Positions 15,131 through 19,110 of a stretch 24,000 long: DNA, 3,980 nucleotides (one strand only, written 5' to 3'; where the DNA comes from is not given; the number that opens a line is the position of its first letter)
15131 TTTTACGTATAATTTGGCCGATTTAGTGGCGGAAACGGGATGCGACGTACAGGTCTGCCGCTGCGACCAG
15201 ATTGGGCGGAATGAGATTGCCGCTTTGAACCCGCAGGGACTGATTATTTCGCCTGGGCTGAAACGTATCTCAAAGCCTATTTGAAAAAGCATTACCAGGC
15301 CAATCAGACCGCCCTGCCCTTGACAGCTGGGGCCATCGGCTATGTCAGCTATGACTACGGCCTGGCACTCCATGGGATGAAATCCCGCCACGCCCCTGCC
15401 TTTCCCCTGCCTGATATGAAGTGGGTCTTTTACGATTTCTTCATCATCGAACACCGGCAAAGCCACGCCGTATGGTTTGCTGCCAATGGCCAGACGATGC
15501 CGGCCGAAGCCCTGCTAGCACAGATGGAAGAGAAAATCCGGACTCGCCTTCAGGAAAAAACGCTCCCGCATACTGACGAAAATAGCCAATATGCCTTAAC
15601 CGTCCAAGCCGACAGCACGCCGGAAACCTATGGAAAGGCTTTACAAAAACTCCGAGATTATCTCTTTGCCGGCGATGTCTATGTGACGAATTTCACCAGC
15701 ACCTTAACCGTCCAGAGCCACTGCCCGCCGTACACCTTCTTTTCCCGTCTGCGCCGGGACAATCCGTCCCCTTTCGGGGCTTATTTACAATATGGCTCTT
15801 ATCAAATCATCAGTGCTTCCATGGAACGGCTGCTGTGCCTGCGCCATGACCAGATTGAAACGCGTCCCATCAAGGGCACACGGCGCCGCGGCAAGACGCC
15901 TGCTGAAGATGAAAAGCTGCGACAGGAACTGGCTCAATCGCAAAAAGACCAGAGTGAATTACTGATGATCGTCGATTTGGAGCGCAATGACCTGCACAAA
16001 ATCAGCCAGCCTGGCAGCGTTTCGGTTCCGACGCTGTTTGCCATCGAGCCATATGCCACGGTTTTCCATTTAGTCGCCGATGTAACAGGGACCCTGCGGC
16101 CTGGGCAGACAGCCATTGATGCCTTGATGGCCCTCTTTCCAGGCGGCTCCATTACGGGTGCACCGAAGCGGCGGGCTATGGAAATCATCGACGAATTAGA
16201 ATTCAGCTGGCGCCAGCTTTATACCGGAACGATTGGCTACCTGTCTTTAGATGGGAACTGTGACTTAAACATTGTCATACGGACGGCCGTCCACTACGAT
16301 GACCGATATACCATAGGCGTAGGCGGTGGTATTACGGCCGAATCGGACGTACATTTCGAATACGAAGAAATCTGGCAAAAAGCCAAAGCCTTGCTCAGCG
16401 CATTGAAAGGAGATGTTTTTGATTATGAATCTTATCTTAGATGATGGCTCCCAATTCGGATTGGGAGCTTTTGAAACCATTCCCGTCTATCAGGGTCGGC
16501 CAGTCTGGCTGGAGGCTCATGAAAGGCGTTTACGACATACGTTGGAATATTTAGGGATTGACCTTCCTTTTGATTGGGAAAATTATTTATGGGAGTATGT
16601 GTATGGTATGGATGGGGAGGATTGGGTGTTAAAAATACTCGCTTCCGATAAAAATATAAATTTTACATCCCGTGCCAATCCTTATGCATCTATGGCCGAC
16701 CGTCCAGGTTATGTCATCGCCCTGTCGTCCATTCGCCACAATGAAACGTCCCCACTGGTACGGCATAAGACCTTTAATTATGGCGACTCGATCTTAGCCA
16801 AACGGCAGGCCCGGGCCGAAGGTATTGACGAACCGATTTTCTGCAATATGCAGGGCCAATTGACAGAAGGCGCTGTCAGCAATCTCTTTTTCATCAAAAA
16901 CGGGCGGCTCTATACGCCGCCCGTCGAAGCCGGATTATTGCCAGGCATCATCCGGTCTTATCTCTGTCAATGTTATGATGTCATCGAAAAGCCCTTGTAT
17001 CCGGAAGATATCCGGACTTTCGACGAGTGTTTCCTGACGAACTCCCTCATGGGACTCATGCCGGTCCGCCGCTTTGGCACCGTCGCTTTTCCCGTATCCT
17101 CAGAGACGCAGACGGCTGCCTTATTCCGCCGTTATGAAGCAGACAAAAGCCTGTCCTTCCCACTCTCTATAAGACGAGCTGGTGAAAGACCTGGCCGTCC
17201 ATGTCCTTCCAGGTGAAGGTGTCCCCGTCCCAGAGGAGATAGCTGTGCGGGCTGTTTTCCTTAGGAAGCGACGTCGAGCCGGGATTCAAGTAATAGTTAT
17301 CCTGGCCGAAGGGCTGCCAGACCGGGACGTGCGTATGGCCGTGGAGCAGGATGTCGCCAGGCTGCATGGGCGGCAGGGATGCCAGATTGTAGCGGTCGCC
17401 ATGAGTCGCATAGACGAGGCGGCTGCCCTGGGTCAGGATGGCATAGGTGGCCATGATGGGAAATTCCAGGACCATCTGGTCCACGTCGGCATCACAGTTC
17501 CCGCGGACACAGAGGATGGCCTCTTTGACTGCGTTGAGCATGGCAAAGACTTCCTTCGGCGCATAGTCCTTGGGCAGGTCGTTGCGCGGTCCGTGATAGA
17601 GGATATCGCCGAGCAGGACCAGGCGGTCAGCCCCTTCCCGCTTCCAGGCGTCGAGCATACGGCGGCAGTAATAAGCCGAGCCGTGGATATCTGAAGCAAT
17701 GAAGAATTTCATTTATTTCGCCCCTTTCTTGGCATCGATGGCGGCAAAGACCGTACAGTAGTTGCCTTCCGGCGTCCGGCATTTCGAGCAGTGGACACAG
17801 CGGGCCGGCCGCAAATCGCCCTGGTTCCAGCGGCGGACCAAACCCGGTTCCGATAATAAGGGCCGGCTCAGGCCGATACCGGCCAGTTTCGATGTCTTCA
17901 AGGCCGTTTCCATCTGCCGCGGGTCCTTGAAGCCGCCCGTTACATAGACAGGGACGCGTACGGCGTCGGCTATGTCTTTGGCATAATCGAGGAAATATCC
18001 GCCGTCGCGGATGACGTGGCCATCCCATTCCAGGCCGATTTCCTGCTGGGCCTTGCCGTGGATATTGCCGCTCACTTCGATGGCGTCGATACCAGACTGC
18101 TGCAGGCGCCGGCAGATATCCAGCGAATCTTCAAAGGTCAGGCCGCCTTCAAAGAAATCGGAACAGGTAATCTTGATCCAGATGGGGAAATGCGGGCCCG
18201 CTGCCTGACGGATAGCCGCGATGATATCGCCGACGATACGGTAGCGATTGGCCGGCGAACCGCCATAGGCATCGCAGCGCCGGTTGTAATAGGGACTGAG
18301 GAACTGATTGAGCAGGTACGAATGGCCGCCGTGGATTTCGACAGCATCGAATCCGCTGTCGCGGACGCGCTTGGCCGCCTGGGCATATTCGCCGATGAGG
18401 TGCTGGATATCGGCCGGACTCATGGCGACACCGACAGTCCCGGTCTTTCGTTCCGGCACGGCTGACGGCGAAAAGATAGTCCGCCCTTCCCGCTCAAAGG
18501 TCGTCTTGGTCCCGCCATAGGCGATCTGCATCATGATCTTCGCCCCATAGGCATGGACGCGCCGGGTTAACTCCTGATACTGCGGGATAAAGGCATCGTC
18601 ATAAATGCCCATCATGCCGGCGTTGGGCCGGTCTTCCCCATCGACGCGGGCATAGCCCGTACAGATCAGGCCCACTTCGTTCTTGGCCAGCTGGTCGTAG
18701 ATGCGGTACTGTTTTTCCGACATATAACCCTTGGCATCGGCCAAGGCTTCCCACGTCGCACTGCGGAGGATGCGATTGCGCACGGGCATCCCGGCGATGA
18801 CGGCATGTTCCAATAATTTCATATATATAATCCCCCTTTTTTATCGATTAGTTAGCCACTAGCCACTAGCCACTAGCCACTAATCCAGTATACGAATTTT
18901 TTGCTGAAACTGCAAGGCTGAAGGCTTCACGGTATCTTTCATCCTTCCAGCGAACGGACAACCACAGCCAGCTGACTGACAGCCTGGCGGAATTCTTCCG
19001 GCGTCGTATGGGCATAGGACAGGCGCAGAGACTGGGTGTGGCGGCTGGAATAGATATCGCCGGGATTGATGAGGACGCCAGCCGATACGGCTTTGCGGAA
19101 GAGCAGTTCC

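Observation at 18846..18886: Perfect (TAGTGGC)x4 array giving stop codons in all six frames, at the 5' end of the OYE-yfcE transcript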

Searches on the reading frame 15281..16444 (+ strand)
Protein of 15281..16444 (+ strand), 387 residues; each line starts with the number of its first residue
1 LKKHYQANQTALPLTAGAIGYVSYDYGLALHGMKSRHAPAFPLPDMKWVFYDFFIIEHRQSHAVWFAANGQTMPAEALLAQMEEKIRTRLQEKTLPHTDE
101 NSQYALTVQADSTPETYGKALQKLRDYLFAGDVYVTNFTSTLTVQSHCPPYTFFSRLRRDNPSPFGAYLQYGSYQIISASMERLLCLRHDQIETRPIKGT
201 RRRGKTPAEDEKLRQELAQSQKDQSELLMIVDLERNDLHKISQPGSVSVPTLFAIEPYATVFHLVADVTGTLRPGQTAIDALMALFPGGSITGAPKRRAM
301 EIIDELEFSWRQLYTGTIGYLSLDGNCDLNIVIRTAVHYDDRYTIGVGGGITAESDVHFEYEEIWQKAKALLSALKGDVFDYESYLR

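Call 10: search_protein_families(library=pfam, proteins=[window:15281-16444:+])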
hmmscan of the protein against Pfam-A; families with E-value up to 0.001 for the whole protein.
window:15281-16444:+ (387 aa): 2 families
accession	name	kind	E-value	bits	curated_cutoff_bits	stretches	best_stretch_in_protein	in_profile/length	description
PF00425.24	Chorismate_bind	-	2.5e-84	283.3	27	1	115-367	3-257/257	chorismate binding enzyme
PF04715.19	Anth_synt_I_N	-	4.4e-07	30.7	23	1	5-64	78-138/140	Anthranilate synthase component I, N terminal region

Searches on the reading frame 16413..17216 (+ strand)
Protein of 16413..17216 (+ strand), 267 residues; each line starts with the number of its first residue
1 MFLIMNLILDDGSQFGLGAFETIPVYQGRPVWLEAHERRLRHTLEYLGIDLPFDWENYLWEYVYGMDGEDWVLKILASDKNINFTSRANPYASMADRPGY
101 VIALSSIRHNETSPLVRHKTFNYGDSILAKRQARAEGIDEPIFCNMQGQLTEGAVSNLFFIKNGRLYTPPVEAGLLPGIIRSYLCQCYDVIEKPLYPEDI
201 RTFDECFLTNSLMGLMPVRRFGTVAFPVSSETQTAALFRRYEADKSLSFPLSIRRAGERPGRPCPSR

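Call 10: search_protein_families(library=pfam, proteins=[window:16413-17216:+])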
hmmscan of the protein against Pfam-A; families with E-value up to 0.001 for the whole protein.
window:16413-17216:+ (267 aa): 1 family
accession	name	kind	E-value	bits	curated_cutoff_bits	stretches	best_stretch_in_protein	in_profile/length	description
PF01063.24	Aminotran_4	-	1e-52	179.6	28.5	1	18-220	1-222/223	Amino-transferase class IV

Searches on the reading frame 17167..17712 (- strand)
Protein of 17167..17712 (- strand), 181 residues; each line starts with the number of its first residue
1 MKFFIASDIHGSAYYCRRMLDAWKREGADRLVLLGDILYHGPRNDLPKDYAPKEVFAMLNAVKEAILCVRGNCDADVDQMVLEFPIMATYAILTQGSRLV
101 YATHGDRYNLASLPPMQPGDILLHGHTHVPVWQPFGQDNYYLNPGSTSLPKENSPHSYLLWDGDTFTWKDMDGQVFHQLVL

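Call 10: search_protein_families(library=pfam, proteins=[window:17167-17712:-])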
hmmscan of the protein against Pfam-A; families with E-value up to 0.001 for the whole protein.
window:17167-17712:- (181 aa): 2 families
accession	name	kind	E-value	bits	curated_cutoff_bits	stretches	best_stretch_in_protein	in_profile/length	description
PF12850.12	Metallophos_2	-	5.3e-18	65.9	27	1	1-162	1-150/154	Calcineurin-like phosphoesterase superfamily domain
PF00149.33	Metallophos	-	1.6e-09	38.9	21.5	1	1-139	1-163/191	Calcineurin-like phosphoesterase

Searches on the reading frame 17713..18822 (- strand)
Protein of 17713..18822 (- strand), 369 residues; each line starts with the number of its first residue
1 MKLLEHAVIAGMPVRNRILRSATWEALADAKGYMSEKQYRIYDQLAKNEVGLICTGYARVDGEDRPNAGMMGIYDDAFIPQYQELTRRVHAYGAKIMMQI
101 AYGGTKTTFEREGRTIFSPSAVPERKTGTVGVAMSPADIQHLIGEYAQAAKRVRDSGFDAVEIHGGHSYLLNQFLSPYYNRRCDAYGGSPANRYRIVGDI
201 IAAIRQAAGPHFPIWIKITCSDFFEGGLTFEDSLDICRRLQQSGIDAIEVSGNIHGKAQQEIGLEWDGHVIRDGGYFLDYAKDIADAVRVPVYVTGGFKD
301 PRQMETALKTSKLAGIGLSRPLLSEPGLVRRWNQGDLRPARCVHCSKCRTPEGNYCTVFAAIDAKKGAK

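Call 10: search_protein_families(library=pfam, proteins=[window:17713-18822:-])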
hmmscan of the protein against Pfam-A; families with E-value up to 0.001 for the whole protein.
window:17713-18822:- (369 aa): 2 families
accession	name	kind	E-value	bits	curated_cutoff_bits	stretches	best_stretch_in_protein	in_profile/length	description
PF00724.26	Oxidored_FMN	-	1.5e-55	189.3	27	1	11-335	10-338/342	NADH:flavin oxidoreductase / NADH oxidase family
PF01207.24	Dus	-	5.3e-06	26.2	20.4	1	194-340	107-238/311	Dihydrouridine synthase (Dus)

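Call 11: find_encoding_contigs(protein=window:17713-18822:-, flank=10000, max_places=10)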
Protein window:17713-18822:- (369 aa): 25 contigs read that carry it; 10 places shown.
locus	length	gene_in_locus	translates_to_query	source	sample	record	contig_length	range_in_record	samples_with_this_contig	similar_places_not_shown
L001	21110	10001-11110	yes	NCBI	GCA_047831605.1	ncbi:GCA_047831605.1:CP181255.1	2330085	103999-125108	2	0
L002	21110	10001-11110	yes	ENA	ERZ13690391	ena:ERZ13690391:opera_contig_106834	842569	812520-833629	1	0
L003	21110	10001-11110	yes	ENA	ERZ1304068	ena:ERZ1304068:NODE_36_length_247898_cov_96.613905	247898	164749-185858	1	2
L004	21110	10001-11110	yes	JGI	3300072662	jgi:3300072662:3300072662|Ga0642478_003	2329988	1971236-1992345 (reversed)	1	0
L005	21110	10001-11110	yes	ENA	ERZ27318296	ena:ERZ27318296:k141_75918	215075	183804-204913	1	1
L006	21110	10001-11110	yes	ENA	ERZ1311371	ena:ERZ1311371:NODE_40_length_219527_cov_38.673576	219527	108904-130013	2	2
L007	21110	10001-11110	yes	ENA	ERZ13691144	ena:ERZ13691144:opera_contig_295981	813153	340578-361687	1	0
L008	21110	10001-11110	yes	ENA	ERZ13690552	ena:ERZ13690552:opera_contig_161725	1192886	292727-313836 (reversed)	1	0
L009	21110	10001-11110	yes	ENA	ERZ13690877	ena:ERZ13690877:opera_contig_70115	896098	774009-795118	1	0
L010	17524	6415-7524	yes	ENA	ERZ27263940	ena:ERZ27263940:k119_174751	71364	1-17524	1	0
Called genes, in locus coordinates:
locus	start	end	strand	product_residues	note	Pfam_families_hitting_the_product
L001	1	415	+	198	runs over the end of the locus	-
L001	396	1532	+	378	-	PF12698:ABC2_membrane_3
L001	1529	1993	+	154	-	PF00582:Usp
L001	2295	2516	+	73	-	-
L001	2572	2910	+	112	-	PF01527:HTH_Tnp_1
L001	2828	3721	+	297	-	PF13276:HTH_21, PF01498:HTH_Tnp_Tc3_2 (weak), PF00665:rve, PF24764:rva_4, PF13683:rve_3, PF13333:rve_2 (weak)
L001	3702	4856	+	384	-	PF01385:OrfB_IS605, PF07282:Cas12f1-like_TNB (weak)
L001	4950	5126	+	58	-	-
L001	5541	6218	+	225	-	PF03741:TerC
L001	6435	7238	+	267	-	PF22141:Thiaminase-1_dom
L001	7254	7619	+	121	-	-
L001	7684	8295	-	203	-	PF01810:LysE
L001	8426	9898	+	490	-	PF00392:GntR, PF00155:Aminotran_1_2, PF12897:Asp_aminotransf (weak)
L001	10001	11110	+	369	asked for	PF00724:Oxidored_FMN, PF01207:Dus (faint)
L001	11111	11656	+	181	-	PF00149:Metallophos, PF12850:Metallophos_2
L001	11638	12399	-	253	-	PF01063:Aminotran_4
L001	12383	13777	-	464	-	PF04715:, PF00425:Chorismate_bind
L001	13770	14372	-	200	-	PF00117:GATase, PF07722:Peptidase_C26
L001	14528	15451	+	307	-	PF00795:CN_hydrolase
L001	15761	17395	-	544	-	PF05598:DUF772, PF01609:DDE_Tnp_1, PF13751:DDE_Tnp_1_6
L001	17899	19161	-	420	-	PF00873:ACR_tran, PF03176:MMPL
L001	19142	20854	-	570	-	PF00873:ACR_tran, PF03176:MMPL, PF02355:SecD_SecF_C (weak)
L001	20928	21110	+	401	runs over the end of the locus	PF13518:HTH_28 (weak), PF00665:rve, PF13683:rve_3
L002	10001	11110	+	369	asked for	PF00724:Oxidored_FMN, PF01207:Dus (faint)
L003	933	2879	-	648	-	PF00724:Oxidored_FMN, PF03486:HI0933_like (faint), PF00890:FAD_binding_2 (weak), PF07992:Pyr_redox_2, PF12831:FAD_oxidored, PF13450:NAD_binding_8, PF13738:Pyr_redox_3, PF00070:Pyr_redox (weak), +3 more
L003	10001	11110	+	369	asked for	PF00724:Oxidored_FMN, PF01207:Dus (faint)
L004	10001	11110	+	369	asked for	PF00724:Oxidored_FMN, PF01207:Dus (faint)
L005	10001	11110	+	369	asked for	PF00724:Oxidored_FMN, PF01207:Dus (faint)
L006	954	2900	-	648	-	PF00724:Oxidored_FMN, PF03486:HI0933_like (faint), PF00890:FAD_binding_2 (weak), PF07992:Pyr_redox_2, PF12831:FAD_oxidored, PF13450:NAD_binding_8, PF13738:Pyr_redox_3, PF00070:Pyr_redox (weak), +3 more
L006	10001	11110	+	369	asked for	PF00724:Oxidored_FMN, PF01207:Dus (faint)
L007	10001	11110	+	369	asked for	PF00724:Oxidored_FMN, PF01207:Dus (faint)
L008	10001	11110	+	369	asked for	PF00724:Oxidored_FMN, PF01207:Dus (faint)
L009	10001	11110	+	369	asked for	PF00724:Oxidored_FMN, PF01207:Dus (faint)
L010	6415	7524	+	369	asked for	PF00724:Oxidored_FMN, PF01207:Dus (faint)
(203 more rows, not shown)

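Call 26: find_related_loci(query=window:17713-18822:-, collection=genome_contigs, flank=10000)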
Query window:17713-18822:- (369 aa) in genome_contigs; peptide patterns used: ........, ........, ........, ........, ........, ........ (x = any residue, [..] = any of these).
63 stretches matched a pattern; 30 encode a relative of the query (tblastn E <= 1e-3); 27 distinct loci.
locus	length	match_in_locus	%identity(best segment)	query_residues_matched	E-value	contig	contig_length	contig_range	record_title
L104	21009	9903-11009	96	1-369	0e+0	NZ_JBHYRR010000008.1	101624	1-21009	Megasphaera sp. WILCCON 0056 NODE_8_length_101624_cov_579.081499, whole genome shotgun sequence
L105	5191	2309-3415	95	1-369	0e+0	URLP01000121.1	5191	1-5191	uncultured Megasphaera sp. isolate UMGS1114 genome assembly, contig: NODE_2870_length_5191_cov_2.456, whole genome shotg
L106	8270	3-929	94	61-369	0e+0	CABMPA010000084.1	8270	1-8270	MAG: uncultured Megasphaera sp. isolate MGYG-HGUT-02555 genome assembly, contig: GUT_GENOME148816_84, whole genome shotg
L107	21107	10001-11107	95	1-369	0e+0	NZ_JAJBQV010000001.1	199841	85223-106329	Megasphaera elsdenii strain MSK.21.52 IFLJIGJF_1, whole genome shotgun sequence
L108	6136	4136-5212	68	1-359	1e-168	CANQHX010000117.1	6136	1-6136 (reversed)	MAG: uncultured Lachnospiraceae bacterium isolate Lapin-030__bin47 genome assembly, contig: Lapin-030__NODE_16020_length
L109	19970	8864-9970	97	1-369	0e+0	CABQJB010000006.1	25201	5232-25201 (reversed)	MAG TPA_asm: uncultured Megasphaera sp. isolate MGYG-HGUT-00612 genome assembly, contig: GUT_GENOME018684_6, whole genom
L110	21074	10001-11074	62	2-359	8e-155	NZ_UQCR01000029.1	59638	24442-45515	Uncultured Robinsoniella sp. isolate UMGS151, whole genome shotgun sequence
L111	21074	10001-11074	62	2-359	2e-154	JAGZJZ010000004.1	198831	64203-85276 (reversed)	MAG: Clostridiales bacterium isolate L3_133_000G1_dasL3_133_000G1_concoct_15 L3_133_000G1_scaffold_26, whole genome shot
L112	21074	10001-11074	61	2-359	2e-154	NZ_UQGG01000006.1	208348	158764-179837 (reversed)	Uncultured Robinsoniella sp. isolate UMGS248, whole genome shotgun sequence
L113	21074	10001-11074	62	2-359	2e-152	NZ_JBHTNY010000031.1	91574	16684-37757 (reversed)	Robinsoniella peoriensis strain CCUG 48729 GCM70027253_18, whole genome shotgun sequence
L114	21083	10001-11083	59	1-359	1e-147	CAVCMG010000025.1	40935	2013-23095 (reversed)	Ruminococcus bromii isolate H07666-L1_cleanbin_000007 genome assembly, contig: Spades_H07666-L1_contig_455, whole genome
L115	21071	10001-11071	59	3-359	5e-147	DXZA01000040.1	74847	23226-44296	MAG TPA_asm: Tyzzerella sp. isolate HRGM_Genome_4014 HRGM_Genome_4014_40, whole genome shotgun sequence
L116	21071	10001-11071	58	3-359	7e-146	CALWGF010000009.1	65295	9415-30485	MAG: uncultured Clostridia bacterium isolate BRZ_DN__bin13 genome assembly, contig: BRZ_DN__NODE_703_length_65295_cov_10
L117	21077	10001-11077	57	3-361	1e-145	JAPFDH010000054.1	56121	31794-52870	MAG: Lachnospiraceae bacterium isolate bin_3_DannyCat k141_110107, whole genome shotgun sequence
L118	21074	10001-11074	54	2-359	5e-141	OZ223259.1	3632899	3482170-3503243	MAG: Vallitaleaceae bacterium isolate f7497915-b9e0-484a-baa0-6aef27885f3a genome assembly, chromosome: 4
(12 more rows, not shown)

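Call 46: find_homologous_proteins(query=L001:15761-17395:-, max_evalue=1e-50)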
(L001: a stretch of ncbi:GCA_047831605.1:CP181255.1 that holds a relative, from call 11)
Query L001:15761-17395:- (544 aa): 7906 proteins with E <= 1e-50 among 8000 candidates; the best 120 are listed.
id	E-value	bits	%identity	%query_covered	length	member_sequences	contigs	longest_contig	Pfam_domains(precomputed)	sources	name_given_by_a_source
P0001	0.0e+0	1248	100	100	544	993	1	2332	PF01609.28,PF13751.13,PF05598.17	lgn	-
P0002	8.3e-286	967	78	99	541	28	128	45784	PF01609.28,PF13751.13,PF05598.17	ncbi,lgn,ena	-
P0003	1.0e-277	940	76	99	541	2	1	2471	PF01609.28,PF13751.13,PF05598.17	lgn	-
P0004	1.0e-275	933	75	99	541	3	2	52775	PF01609.28,PF13751.13,PF05598.17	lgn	-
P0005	1.6e-270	916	74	99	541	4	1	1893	PF01609.28,PF13751.13,PF05598.17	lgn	-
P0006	1.3e-216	738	61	99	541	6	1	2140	PF01609.28,PF13751.13,PF05598.17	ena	-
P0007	3.0e-215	734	61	99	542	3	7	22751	PF01609.28,PF13751.13,PF05598.17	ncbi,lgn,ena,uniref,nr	ncbi:IS1182 family transposase [uncultured Megasphaera sp.]|uniref:IS1182 family transposase n=1 Tax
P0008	7.4e-209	713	59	98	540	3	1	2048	PF01609.28,PF13751.13,PF05598.17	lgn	-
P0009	6.6e-207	706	58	98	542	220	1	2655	PF01609.28,PF13751.13,PF05598.17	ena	-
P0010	1.7e-206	705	58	98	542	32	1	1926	PF01609.28,PF13751.13,PF05598.17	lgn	-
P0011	8.9e-206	703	57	98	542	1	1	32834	PF01609.28,PF13751.13,PF05598.17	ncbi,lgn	ncbi:MAG: IS1182 family transposase [Veillonellales bacterium]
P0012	2.0e-204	698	57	98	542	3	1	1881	PF01609.28,PF13751.13,PF05598.17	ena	-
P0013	2.2e-204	698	56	98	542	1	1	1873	PF01609.28,PF13751.13,PF05598.17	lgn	-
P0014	9.5e-204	696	57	98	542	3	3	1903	PF01609.28,PF13751.13,PF05598.17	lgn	-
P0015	5.0e-203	694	58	96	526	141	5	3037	PF01609.28,PF13751.13,PF05598.17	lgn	-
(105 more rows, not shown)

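Call 47: find_encoding_contigs(protein=P0001, flank=10000, max_places=10)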
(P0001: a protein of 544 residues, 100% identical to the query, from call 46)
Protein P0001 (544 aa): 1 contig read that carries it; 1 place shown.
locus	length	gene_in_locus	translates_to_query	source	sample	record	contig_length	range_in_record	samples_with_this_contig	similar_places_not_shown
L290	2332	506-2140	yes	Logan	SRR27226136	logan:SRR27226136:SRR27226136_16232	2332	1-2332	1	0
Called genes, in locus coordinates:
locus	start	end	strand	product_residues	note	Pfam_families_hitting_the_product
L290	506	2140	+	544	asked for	PF05598:DUF772, PF01609:DDE_Tnp_1, PF13751:DDE_Tnp_1_6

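Call 48: find_encoding_contigs(protein=P0002, flank=10000, max_places=10)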
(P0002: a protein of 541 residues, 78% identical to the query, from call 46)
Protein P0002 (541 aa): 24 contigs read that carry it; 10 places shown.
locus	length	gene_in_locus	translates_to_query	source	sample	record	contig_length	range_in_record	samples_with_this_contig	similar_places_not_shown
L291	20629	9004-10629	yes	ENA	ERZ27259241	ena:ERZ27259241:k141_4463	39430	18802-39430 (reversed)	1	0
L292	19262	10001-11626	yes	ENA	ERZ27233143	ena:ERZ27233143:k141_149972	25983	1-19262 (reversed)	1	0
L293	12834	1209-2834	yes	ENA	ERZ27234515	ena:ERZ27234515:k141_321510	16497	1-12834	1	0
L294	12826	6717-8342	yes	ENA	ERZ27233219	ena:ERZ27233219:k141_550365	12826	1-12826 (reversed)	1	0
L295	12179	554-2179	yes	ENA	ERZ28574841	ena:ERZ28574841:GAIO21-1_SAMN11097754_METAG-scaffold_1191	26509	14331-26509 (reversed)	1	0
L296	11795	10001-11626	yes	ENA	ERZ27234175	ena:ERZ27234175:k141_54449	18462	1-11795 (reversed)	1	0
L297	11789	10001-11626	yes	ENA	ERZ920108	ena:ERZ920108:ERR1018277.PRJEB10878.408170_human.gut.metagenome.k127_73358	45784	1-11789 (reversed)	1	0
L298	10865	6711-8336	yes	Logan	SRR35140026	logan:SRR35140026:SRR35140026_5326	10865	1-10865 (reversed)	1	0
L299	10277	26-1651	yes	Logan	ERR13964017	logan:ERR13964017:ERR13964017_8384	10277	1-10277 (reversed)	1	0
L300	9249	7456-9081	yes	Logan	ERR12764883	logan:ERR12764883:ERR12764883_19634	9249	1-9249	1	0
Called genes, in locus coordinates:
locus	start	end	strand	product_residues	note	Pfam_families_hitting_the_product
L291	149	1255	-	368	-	PF01926:MMR_HSR1, PF02421:FeoB_N, PF06071:YchF-GTPase_C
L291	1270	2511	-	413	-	PF00155:Aminotran_1_2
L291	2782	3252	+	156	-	PF12682:Flavodoxin_4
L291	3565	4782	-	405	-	PF12704:MacB_PCD, PF02687:FtsX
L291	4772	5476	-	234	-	PF02463:SMC_N (faint), PF00005:ABC_tran, PF13304:AAA_21 (faint)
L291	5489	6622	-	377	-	PF25917:BSH_RND, PF25973:BSH_CzcB (weak), PF25954:Beta-barrel_RND_2 (faint), PF25990:Beta-barrel_YknX, PF25967:RND-MFP_C, PF25989:YknX_C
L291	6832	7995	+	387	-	PF02133:Transp_cyt_pur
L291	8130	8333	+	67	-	-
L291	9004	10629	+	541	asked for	PF05598:DUF772, PF01609:DDE_Tnp_1, PF13751:DDE_Tnp_1_6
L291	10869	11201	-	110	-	-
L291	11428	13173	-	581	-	PF00009:GTP_EFTU, PF01926:MMR_HSR1 (faint), PF22594:GTP-eEF1A_C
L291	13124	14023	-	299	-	PF01507:PAPS_reduct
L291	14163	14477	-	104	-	PF00037:Fer4, PF12797:Fer4_2 (weak), PF12837:Fer4_6 (weak), PF13237:Fer4_10, PF14697:Fer4_21, PF25160:LdpA_Fe-S-bd (weak), PF12838:Fer4_7, PF13187:Fer4_9, +2 more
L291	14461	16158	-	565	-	PF00890:FAD_binding_2, PF07992:Pyr_redox_2 (weak)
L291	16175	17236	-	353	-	PF00005:ABC_tran, PF13304:AAA_21 (faint)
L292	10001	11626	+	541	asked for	PF05598:DUF772, PF01609:DDE_Tnp_1, PF13751:DDE_Tnp_1_6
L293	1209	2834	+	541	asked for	PF05598:DUF772, PF01609:DDE_Tnp_1, PF13751:DDE_Tnp_1_6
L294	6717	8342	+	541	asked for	PF05598:DUF772, PF01609:DDE_Tnp_1, PF13751:DDE_Tnp_1_6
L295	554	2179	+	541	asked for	PF05598:DUF772, PF01609:DDE_Tnp_1, PF13751:DDE_Tnp_1_6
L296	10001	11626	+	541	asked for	PF05598:DUF772, PF01609:DDE_Tnp_1, PF13751:DDE_Tnp_1_6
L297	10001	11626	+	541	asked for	PF05598:DUF772, PF01609:DDE_Tnp_1, PF13751:DDE_Tnp_1_6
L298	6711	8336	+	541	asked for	PF05598:DUF772, PF01609:DDE_Tnp_1, PF13751:DDE_Tnp_1_6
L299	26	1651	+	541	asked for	PF05598:DUF772, PF01609:DDE_Tnp_1, PF13751:DDE_Tnp_1_6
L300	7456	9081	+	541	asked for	PF05598:DUF772, PF01609:DDE_Tnp_1, PF13751:DDE_Tnp_1_6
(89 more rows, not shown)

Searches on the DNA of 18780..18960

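Call 58: search_rna_families(source=window, start=18780, end=18960, threshold=evalue, max_evalue=1)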
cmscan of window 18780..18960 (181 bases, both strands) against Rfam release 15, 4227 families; matches with E-value up to 1: 0.
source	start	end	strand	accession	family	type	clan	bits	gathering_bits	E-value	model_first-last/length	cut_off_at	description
